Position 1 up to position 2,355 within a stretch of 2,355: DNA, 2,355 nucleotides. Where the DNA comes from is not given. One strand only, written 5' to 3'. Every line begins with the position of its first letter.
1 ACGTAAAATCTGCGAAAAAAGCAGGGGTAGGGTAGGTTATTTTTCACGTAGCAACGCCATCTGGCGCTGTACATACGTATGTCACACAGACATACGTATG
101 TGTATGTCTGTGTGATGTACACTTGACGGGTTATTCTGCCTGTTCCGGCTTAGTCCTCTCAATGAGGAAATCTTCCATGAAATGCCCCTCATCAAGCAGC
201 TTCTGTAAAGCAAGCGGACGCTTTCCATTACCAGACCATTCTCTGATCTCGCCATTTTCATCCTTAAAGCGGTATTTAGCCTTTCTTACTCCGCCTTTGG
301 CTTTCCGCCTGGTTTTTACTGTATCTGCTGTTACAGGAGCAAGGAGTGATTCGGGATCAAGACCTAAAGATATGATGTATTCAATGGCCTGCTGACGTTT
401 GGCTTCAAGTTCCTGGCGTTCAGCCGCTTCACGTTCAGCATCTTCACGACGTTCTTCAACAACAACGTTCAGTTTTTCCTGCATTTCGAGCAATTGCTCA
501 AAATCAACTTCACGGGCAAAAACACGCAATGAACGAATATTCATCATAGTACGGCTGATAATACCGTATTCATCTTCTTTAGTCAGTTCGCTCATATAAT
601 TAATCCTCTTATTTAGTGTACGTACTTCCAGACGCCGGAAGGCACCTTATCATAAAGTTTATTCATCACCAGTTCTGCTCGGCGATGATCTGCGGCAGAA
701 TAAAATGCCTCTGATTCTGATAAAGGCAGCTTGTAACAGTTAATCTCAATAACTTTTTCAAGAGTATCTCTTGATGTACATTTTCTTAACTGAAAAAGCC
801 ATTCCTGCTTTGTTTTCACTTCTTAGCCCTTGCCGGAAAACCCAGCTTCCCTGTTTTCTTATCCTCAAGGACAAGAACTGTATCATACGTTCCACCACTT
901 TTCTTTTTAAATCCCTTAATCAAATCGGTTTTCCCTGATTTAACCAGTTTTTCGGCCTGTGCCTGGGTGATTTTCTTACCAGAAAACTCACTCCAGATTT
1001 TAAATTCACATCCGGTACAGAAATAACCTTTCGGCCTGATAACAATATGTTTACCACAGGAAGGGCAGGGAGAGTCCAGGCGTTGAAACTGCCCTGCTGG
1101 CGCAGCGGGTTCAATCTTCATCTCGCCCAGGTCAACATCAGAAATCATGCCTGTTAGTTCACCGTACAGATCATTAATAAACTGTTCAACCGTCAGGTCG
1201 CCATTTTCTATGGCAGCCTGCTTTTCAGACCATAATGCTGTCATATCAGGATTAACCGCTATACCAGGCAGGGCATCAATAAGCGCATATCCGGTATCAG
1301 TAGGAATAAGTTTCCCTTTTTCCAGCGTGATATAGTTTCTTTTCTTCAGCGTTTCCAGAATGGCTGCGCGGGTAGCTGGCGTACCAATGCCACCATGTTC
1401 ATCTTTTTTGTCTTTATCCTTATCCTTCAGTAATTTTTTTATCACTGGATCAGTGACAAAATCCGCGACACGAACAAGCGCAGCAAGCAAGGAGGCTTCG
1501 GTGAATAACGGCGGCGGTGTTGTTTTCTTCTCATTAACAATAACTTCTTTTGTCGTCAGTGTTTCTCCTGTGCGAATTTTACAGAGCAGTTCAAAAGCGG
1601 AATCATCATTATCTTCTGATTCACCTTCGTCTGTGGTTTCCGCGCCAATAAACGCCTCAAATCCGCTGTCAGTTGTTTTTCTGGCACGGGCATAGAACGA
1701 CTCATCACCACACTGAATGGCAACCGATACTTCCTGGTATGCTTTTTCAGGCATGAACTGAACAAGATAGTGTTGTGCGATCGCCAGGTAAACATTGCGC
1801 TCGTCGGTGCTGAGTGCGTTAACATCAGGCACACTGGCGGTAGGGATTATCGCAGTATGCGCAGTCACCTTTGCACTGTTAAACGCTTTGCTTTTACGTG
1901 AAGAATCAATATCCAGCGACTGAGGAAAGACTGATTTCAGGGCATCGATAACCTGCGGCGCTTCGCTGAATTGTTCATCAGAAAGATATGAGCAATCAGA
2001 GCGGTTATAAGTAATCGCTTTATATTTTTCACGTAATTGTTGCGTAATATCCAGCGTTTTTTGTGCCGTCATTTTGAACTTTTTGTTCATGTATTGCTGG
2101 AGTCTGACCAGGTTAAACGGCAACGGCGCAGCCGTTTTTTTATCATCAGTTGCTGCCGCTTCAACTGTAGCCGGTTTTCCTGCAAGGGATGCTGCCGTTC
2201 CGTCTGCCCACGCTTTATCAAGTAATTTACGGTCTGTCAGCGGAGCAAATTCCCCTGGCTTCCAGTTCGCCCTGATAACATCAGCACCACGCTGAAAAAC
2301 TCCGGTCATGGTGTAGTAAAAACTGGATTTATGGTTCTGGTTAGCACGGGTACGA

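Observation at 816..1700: Topoisomerase III-like protein with acidic patch, KD-repeat insertion, C4 zinc ribbon and Lys-rich tail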

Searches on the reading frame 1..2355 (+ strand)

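Call 10: search_solved_structures(query=L001:6819-8969:-, show_alignments=2, max_evalue=0.001)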
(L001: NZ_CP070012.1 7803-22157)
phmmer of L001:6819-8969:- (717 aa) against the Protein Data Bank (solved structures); distinct sequences matched with E-value up to 0.001: 31.
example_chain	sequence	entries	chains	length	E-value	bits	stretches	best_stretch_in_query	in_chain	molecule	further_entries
11yy_A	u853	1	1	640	4.2e-116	391.8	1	1-610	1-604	DNA topoisomerase 3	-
11fc_A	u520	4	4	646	4.3e-116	391.8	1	1-610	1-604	DNA topoisomerase 3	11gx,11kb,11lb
1d6m_A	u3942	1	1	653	4.5e-116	391.7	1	1-610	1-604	DNA TOPOISOMERASE III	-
2o19_A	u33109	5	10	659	4.6e-116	391.7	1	1-610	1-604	DNA topoisomerase 3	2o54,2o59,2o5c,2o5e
1i7d_A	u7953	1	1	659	1.7e-115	389.9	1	1-610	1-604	DNA TOPOISOMERASE III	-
6pcm_A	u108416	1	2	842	3.3e-26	94.7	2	248-499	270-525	DNA topoisomerase 1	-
8tfg_A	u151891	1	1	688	3.3e-23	84.9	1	73-499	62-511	DNA topoisomerase 1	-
5d5h_A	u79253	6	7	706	3.7e-23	84.7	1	73-499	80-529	DNA topoisomerase 1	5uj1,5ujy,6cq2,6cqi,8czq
2gai_A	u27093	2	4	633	2.1e-20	75.6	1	76-499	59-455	DNA topoisomerase I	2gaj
6ozw_A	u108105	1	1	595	8.9e-19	70.2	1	96-498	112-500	DNA topoisomerase 1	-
4rul_A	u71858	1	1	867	1.1e-15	60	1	73-498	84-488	DNA topoisomerase 1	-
9gda_F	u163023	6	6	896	1.2e-15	59.9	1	73-498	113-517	DNA topoisomerase 1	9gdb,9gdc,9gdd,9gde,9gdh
4cgy_A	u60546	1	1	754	4.8e-14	54.6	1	35-428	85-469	DNA TOPOISOMERASE 3-ALPHA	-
4cht_A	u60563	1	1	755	4.8e-14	54.6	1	35-428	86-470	DNA TOPOISOMERASE 3-ALPHA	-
1cy0_A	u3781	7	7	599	1.2e-13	53.3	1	73-498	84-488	DNA TOPOISOMERASE I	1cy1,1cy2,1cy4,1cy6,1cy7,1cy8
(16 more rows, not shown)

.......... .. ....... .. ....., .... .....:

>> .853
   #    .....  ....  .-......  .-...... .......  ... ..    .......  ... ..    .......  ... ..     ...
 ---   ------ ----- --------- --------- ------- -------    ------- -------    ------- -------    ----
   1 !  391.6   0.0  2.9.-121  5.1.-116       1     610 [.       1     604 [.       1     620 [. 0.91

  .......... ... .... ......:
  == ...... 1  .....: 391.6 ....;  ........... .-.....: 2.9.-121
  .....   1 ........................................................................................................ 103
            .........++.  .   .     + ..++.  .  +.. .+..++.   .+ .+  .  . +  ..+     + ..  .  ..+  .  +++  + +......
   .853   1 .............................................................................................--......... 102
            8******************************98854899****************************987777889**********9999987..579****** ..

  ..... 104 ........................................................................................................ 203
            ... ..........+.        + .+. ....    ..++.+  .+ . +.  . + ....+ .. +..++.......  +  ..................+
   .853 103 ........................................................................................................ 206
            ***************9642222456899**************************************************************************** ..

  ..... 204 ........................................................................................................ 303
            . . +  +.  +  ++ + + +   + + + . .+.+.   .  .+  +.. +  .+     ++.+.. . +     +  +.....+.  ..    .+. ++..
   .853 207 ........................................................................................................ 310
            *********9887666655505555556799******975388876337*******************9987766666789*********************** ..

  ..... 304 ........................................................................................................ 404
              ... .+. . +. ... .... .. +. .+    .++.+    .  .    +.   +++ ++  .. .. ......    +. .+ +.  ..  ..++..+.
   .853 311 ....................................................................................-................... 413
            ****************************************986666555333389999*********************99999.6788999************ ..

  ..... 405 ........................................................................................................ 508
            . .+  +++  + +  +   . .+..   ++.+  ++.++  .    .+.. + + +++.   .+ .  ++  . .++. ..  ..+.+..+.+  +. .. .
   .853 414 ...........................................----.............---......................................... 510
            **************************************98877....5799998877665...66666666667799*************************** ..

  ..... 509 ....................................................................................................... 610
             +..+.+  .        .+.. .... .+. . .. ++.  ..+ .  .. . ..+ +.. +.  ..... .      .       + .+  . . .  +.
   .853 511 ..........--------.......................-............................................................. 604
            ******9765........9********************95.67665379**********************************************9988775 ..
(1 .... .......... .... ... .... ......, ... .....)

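Call 11: search_protein_families(proteins=[L001:6819-8969:-], library=ncbifam, max_evalue=0.01)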
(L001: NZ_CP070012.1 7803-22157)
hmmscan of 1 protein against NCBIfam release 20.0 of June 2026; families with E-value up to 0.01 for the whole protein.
L001:6819-8969:- (717 aa): 12 families
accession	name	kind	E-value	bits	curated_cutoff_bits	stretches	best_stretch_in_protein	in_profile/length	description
NF005829.0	PRK07726.1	subfamily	1.3e-187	625.5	597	1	1-673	1-657/669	DNA topoisomerase 3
TIGR01056.1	topB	subfamily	1.2e-159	533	515.75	1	1-703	2-697/706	DNA topoisomerase III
NF006032.0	PRK08173.1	equivalog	4.2e-123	411.8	1058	1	3-707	5-699/863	DNA topoisomerase III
NF011313.0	PRK14724.1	equivalog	1.1e-96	324.7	1088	1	3-702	5-721/988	DNA topoisomerase III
TIGR01051.1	topA_bact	equivalog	2e-59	202.2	456.4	2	35-498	21-483/632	type I DNA topoisomerase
TIGR01057.1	topA_arch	equivalog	1.4e-52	178.8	458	2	5-500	1-479/618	DNA topoisomerase I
NF004438.0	PRK05776.1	equivalog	6.1e-46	156.9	793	1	3-640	11-611/677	DNA topoisomerase I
NF006451.0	PRK08780.1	equivalog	2e-43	148.9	1265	2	69-498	49-484/824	DNA topoisomerase I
NF005555.0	PRK07220.1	equivalog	3.1e-41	141.5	635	2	1-494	1-474/740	DNA topoisomerase I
NF011532.0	PRK14973.1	equivalog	2.2e-37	128.4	930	1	1-648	1-604/936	DNA topoisomerase I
NF004966.0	PRK06319.1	equivalog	6.9e-26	90.6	868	2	73-498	53-488/862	DNA topoisomerase I/SWI domain fusion protein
TIGR01054.1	rgy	equivalog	3.3e-25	87.9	471.7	2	81-334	702-932/1172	reverse gyrase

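Call 25: search_dna_similar(query=L001:6819-8969:-, collection=plasmids, mode=protein, rows=spread, max_rows=45)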
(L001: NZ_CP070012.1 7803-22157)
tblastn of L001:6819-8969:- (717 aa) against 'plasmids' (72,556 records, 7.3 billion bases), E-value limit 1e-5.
The search stops at 5000 records and this limit was reached: more records match than are counted here, and every count below describes the 5000 best-scoring records only.
Records with a match: at least 5000; places in all: 5185; records where one place covers at least 80% of the query: 4880.
Best place of each record, by identity: >=99% 443; 95-99% 328; 90-95% 74; 80-90% 569; 60-80% 200; <60% 3386.
By first word of the organism name: Escherichia 1839; Klebsiella 876; Salmonella 525; Campylobacter 211; Pseudomonas 205; Enterobacter 202; Vibrio 185; Citrobacter 171; uncultured 85; Shigella 71; and 98 more.
By predicted mobility (MOB-suite, as given by PLSDB): conjugative 4378; mobilizable 318; non-mobilizable 304.
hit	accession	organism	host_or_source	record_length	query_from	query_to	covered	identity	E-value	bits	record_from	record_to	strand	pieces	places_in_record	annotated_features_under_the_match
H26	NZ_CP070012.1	Escherichia coli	Homo sapiens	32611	1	717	100%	100.0%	0e+0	1425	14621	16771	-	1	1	type IA DNA topoisomerase | hha: hemolysin expression modulator Hha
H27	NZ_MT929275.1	Escherichia coli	-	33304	1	717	100%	99.6%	0e+0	1421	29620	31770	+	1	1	type IA DNA topoisomerase | hha: hemolysin expression modulator Hha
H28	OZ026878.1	Escherichia coli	-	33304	1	717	100%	99.6%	0e+0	1421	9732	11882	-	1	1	DNA topoisomerase | transcriptional regulator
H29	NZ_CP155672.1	Klebsiella pneumoniae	Homo sapiens,urine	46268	1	717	100%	99.4%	0e+0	1417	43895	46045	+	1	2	DNA topoisomerase 3 | hha: hemolysin expression modulator Hha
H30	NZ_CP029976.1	Escherichia coli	Dog,wound liquid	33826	1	717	100%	98.9%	0e+0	1414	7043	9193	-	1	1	type IA DNA topoisomerase | hha: hemolysin expression modulator Hha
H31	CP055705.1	Citrobacter freundii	culture,Pooled pig faecal samples ...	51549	1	717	100%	98.3%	0e+0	1404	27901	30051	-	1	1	DNA topoisomerase 3 | hha: hemolysin expression modulator Hha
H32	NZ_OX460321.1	Escherichia coli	Derived from parental isolate EC0880B ...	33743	1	717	100%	98.0%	0e+0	1400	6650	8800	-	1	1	type IA DNA topoisomerase | hha: hemolysin expression modulator Hha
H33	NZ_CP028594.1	Escherichia coli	cattle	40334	1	717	100%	91.4%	0e+0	1300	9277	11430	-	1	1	type IA DNA topoisomerase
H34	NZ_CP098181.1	Escherichia coli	Canis lupus familiaris,Rectal swab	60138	1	717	100%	89.3%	0e+0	1293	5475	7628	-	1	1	type IA DNA topoisomerase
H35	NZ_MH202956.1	Escherichia coli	-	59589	1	711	99%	85.6%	0e+0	1228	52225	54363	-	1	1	type IA DNA topoisomerase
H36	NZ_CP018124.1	Escherichia coli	Homo sapiens,clinical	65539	1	711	99%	85.1%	0e+0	1222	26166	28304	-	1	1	type IA DNA topoisomerase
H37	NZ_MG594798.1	Escherichia coli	urine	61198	1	711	99%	85.1%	0e+0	1222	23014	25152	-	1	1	type IA DNA topoisomerase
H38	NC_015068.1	Yersinia pestis Java 9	-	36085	1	714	100%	63.5%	0e+0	887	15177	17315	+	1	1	type IA DNA topoisomerase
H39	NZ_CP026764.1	Shigella flexneri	-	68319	1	711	99%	60.2%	0e+0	836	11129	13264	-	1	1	type IA DNA topoisomerase | hypothetical protein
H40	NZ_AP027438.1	Escherichia coli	Sus scrofa,cell culture,feces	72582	252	717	65%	88.2%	0e+0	791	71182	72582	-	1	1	none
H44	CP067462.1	Klebsiella pneumoniae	Homo sapiens,urine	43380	1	711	99%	40.3%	9e-160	518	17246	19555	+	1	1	topB: DNA topoisomerase III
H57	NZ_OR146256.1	Bordetella pertussis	-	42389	1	654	91%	35.6%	6e-107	365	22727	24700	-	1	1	DNA topoisomerase III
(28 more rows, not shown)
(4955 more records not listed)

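Call 26: search_protein_representatives(protein=L001:6819-8969:-)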
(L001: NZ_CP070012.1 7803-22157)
Query: 717 residues. Proteins with E-value up to 0.001 (for the whole library): 16124; up to 1e-10: 8674; up to 1e-30: 3569. The best 150 are listed.
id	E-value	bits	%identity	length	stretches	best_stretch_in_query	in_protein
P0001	5.1e-214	728.7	50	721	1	1-712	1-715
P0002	8.1e-211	718.1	50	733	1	1-713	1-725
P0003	5.2e-202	689.0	49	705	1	1-708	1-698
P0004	4.9e-182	623.0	45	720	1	3-715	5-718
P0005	2.7e-181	620.5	48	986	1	2-632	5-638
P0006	4.3e-177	606.7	47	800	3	1-238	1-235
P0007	7.4e-176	602.6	45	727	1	1-716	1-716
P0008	1.3e-174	598.5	46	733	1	1-713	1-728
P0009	2.9e-173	594.0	44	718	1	3-708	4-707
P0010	9.5e-171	585.7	42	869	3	1-642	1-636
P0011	3.8e-162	557.3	46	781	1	2-605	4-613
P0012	1.2e-152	525.9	43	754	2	1-601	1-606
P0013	6.1e-151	520.2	41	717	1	1-711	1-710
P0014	1.0e-150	519.5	44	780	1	3-652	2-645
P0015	9.6e-150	516.3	41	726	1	2-714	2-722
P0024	4.0e-139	481.2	38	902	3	3-704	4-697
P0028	9.7e-138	476.6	39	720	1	3-714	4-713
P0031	1.2e-133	463.1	43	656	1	1-614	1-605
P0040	1.9e-128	445.9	34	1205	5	3-712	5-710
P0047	3.6e-127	441.7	40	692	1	3-645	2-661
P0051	2.6e-126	438.8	37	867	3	1-713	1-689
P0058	5.9e-124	431.0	38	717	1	1-697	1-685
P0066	2.2e-122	425.9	39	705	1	1-709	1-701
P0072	1.8e-119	416.2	38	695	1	3-701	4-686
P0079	1.0e-116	407.1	40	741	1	2-706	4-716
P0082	2.2e-116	406.0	38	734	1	1-707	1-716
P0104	2.6e-110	385.9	37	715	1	1-709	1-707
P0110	2.8e-109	382.5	34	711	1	1-704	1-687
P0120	1.4e-107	377.0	36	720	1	1-709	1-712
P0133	2.1e-106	373.1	37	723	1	2-713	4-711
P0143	6.4e-106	371.4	37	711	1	1-711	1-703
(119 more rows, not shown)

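Call 43: get_annotated_region(hit=H57, flank=300)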
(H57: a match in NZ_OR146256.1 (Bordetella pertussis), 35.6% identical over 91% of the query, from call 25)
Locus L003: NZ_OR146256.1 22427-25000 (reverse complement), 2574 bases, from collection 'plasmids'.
description: Bordetella pertussis plasmid pBP136Km, complete sequence
organism: Bordetella pertussis (NCBI taxid 520)
taxonomy: Bacteria; Pseudomonadota; Betaproteobacteria; Burkholderiales; Alcaligenaceae; Bordetella; Bordetella pertussis
host: -; source: -; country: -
typing (MOB-suite, as given by PLSDB): conjugative; replicon IncP; relaxase MOBP; mating-pair formation MPF_T
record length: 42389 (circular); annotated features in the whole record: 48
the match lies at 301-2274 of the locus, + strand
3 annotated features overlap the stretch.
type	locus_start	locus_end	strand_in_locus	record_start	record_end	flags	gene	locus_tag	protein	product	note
CDS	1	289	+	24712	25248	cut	traF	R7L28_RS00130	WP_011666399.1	conjugative transfer signal peptidase TraF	-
CDS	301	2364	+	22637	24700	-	-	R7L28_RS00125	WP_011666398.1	DNA topoisomerase III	GO:0051304 - chromosome separation [Evidence IEA]; GO:0006310 - DNA recombination [Evidence IEA]; GO:0006265 - DNA ...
CDS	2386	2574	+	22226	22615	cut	-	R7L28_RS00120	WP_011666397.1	hypothetical protein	-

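Call 44: get_annotated_region(hit=H44, flank=1500)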
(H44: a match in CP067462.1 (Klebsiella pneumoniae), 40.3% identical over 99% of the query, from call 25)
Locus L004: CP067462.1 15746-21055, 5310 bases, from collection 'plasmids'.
description: Klebsiella pneumoniae strain ARLG-4590 plasmid pC872_3, complete sequence
organism: Klebsiella pneumoniae (NCBI taxid 573)
taxonomy: Bacteria; Pseudomonadota; Gammaproteobacteria; Enterobacterales; Enterobacteriaceae; Klebsiella; Klebsiella pneumoniae
host: -; source: Homo sapiens,urine; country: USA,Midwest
typing (MOB-suite, as given by PLSDB): conjugative; replicon IncX3; relaxase MOBP; mating-pair formation MPF_T
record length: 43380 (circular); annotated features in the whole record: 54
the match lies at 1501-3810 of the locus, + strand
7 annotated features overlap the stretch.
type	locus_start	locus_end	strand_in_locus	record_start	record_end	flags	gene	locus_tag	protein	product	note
CDS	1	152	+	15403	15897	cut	-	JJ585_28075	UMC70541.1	thermonuclease family protein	-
CDS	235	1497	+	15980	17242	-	-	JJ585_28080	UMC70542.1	ATP-binding protein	-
CDS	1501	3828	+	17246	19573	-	topB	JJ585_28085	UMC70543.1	DNA topoisomerase III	-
CDS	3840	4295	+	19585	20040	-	-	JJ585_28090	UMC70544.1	H-NS histone family protein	-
CDS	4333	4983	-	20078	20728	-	-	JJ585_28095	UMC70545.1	YkgJ family cysteine cluster protein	-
CDS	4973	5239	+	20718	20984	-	-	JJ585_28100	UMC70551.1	hypothetical protein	-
CDS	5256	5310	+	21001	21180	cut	-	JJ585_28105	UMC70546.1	hypothetical protein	-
